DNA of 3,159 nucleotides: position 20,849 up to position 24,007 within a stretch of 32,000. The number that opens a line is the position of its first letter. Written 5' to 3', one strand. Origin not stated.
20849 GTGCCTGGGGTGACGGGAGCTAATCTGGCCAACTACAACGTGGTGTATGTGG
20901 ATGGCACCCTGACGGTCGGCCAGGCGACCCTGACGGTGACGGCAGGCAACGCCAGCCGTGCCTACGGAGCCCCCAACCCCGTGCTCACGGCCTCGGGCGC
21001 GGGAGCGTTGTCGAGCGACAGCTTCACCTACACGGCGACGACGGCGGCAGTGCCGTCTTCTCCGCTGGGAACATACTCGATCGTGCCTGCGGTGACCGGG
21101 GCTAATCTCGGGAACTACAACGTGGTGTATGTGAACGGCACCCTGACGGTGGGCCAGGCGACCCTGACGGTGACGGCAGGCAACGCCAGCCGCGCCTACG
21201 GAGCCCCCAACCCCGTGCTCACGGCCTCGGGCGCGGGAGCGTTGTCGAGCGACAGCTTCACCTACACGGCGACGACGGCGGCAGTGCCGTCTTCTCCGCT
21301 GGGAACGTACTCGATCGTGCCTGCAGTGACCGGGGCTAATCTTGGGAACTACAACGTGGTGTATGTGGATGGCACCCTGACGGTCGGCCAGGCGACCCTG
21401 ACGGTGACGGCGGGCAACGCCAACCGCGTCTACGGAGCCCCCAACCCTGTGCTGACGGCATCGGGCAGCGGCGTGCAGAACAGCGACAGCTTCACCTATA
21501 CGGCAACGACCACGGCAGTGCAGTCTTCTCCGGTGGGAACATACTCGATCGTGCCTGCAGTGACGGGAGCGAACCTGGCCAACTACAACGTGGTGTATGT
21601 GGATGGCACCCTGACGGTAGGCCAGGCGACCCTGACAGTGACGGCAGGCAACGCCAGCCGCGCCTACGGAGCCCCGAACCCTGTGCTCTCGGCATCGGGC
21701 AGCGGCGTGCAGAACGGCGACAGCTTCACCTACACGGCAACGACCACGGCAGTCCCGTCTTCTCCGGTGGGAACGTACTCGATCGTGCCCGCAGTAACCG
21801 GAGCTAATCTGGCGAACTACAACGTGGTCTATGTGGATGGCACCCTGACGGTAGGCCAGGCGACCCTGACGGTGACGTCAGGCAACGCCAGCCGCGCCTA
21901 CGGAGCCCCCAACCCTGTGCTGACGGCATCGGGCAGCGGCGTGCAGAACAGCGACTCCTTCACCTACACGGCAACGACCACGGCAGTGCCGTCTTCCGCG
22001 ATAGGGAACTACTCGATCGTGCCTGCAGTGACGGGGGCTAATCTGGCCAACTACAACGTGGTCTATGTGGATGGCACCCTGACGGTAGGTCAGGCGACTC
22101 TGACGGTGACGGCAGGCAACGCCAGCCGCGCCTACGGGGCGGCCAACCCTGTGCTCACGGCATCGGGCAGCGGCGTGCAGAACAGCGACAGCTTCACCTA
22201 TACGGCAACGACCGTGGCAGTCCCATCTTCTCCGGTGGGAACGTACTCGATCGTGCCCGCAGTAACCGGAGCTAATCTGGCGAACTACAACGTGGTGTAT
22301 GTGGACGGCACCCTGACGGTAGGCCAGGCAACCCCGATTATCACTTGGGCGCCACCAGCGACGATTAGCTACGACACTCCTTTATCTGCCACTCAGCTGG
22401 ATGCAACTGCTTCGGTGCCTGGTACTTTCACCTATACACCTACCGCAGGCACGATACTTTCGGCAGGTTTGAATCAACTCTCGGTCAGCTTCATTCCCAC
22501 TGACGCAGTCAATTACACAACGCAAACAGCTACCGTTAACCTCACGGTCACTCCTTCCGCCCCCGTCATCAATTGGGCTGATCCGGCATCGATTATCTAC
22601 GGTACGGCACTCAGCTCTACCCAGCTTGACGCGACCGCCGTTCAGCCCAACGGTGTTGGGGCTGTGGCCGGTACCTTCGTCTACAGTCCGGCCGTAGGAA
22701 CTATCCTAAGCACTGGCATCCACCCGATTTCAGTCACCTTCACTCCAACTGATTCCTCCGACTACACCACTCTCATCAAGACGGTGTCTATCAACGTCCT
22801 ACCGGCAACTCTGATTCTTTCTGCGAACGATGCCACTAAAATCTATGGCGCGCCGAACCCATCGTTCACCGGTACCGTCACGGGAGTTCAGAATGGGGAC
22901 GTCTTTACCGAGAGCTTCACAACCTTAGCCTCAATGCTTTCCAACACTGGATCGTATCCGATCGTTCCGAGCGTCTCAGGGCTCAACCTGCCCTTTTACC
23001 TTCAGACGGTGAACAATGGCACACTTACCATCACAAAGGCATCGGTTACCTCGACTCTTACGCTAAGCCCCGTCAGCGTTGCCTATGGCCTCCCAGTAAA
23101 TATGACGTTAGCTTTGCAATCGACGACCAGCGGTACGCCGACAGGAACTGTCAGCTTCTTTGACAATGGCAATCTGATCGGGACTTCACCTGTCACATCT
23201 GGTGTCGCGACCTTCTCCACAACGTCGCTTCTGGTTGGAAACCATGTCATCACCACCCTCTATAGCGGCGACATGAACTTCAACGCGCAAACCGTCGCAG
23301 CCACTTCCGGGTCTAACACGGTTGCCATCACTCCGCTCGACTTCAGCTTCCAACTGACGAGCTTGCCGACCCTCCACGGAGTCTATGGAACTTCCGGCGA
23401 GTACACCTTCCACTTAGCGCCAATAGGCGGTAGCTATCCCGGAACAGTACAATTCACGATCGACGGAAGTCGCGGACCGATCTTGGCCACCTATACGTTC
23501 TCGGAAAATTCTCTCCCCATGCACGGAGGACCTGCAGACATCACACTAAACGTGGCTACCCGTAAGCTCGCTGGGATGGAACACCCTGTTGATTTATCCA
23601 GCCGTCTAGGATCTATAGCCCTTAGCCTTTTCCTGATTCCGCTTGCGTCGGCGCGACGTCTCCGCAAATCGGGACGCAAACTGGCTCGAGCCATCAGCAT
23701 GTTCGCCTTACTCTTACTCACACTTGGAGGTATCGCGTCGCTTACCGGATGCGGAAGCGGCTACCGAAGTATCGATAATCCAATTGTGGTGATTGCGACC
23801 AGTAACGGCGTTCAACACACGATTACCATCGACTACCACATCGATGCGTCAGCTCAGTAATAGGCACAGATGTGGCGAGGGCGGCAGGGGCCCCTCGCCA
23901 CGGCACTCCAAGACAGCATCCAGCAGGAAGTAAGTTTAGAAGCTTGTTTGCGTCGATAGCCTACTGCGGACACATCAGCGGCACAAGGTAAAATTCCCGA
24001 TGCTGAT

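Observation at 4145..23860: Giant protein with inverted polarity relative to known giant adhesins and no visible export partner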

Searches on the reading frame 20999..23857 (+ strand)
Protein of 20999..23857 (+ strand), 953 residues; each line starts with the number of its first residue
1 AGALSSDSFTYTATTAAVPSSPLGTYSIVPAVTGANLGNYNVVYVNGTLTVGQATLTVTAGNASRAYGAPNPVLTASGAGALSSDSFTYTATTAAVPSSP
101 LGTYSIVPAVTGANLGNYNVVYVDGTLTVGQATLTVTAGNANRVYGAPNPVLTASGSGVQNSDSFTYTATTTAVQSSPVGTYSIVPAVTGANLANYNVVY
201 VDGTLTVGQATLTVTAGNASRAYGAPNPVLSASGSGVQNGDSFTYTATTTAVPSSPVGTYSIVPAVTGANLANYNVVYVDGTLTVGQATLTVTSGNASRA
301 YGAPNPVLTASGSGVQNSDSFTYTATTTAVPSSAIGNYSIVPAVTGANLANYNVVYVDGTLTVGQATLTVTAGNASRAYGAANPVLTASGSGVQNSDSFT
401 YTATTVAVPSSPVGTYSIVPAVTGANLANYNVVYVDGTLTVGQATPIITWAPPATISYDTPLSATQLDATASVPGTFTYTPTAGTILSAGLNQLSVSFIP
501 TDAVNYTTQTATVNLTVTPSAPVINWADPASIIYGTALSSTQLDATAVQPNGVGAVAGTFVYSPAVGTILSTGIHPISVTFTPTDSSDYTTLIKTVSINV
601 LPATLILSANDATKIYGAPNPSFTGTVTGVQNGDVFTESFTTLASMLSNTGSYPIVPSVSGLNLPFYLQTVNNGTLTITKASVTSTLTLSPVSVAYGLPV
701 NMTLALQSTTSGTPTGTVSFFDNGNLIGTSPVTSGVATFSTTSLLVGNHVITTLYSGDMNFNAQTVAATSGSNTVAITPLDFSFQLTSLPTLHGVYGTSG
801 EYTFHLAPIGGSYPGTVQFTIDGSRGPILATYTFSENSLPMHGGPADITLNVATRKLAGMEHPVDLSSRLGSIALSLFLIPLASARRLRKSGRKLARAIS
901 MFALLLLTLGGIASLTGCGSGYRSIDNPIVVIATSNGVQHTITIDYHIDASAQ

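Call 8: search_protein_families(library=pfam, proteins=[window:20999-23857:+], max_evalue=0.01)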
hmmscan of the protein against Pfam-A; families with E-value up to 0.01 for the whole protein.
window:20999-23857:+ (953 aa): 6 families
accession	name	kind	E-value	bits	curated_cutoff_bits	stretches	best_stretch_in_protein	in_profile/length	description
PF18676.6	MBG_2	-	5.1e-92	302.9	25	7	212-284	1-72/72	MBG domain (YGX type)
PF16640.11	Big_3_5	-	1.9e-16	60.8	35.5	1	687-769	1-83/88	Bacterial Ig-like domain (group 3)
PF24507.1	Ig_CFAP65_4th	-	1.3e-06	29.2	27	0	475-512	23-60/76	CFAP65, fourth Ig-like domain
PF22065.2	Cep192_D7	-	0.0001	22.6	27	0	558-590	65-97/125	Cep192 domain 7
PF22544.2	HYDIN_VesB_CFA65-like_Ig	-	0.0014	19.3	25.5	0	470-509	42-81/100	HYDIN/CFA65/VesB-like, Ig-like domain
PF23826.1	DUF7196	-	0.0029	18.2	27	0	421-448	12-40/68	Domain of unknown function (DUF7196)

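Call 9: search_protein_families(library=ncbifam, proteins=[window:20999-23857:+], max_evalue=0.01)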
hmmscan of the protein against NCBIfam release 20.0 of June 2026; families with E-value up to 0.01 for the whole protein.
window:20999-23857:+ (953 aa): 0 families
